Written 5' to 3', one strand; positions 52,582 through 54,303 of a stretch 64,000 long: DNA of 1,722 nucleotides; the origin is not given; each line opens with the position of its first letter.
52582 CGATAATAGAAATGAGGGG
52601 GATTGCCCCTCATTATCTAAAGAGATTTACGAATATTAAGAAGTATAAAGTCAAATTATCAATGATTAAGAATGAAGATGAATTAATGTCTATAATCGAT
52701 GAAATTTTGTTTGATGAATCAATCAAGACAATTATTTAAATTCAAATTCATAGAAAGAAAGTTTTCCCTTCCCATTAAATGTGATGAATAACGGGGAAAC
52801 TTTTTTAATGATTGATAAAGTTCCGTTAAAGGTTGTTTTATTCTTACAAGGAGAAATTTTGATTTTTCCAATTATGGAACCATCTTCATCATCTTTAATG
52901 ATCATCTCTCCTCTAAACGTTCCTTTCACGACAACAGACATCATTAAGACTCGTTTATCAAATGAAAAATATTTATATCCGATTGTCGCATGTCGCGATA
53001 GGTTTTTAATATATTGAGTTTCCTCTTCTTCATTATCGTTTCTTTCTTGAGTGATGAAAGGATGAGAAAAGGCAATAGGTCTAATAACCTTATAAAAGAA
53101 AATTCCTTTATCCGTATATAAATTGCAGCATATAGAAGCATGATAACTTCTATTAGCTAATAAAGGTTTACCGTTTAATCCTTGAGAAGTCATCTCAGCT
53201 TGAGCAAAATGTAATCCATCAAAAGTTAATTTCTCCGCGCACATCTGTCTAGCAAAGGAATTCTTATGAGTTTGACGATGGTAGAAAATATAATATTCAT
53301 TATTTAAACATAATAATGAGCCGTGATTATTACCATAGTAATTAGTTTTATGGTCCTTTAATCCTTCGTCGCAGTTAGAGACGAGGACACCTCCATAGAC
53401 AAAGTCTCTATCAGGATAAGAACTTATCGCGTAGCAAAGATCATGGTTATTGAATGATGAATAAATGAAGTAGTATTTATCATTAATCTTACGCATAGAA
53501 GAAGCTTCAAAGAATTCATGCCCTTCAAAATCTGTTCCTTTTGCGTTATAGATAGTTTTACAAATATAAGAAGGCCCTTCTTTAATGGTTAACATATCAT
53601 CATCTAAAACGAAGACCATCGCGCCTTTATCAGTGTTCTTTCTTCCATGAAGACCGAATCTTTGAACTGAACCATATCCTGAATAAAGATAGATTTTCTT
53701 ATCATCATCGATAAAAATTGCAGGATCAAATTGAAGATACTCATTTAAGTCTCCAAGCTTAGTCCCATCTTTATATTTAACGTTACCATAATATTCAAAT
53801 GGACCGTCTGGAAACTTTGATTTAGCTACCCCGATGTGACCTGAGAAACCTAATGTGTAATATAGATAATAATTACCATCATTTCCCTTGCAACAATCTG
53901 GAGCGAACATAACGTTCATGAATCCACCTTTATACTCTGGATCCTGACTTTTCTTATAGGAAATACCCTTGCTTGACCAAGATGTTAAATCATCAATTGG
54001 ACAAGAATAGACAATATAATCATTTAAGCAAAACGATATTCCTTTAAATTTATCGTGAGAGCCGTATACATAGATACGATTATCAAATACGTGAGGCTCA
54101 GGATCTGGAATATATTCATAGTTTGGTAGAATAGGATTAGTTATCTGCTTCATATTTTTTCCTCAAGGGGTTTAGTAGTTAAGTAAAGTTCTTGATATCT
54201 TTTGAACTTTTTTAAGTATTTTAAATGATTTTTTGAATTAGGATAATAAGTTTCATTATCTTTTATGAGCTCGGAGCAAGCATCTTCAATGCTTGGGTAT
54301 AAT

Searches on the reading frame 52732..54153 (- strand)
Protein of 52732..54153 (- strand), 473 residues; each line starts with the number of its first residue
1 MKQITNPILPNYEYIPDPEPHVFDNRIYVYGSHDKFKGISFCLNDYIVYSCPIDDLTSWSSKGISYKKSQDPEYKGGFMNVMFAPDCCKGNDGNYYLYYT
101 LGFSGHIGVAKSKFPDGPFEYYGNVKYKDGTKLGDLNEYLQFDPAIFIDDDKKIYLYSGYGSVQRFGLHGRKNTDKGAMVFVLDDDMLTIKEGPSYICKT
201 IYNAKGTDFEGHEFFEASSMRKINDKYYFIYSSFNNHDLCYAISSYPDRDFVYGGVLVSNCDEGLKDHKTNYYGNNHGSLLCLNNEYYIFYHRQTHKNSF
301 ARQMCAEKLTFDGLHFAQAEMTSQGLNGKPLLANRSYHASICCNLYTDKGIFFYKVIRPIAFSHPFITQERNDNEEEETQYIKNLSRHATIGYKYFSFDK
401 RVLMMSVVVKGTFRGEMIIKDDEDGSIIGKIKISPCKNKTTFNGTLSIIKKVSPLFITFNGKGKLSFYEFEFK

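Call 3: search_protein_families(library=pfam, proteins=[window:52732-54153:-], max_evalue=0.1)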
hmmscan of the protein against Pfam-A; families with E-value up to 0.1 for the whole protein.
window:52732-54153:- (473 aa): 1 family
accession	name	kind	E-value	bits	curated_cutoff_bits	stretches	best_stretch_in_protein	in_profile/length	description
PF04616.20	Glyco_hydro_43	-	2.4e-24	86.6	32.2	1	4-312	1-283/288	Glycosyl hydrolases family 43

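Call 4: search_protein_families(library=ncbifam, proteins=[window:52732-54153:-], max_evalue=0.1)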
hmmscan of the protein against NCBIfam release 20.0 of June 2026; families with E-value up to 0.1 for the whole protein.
window:52732-54153:- (473 aa): 0 families
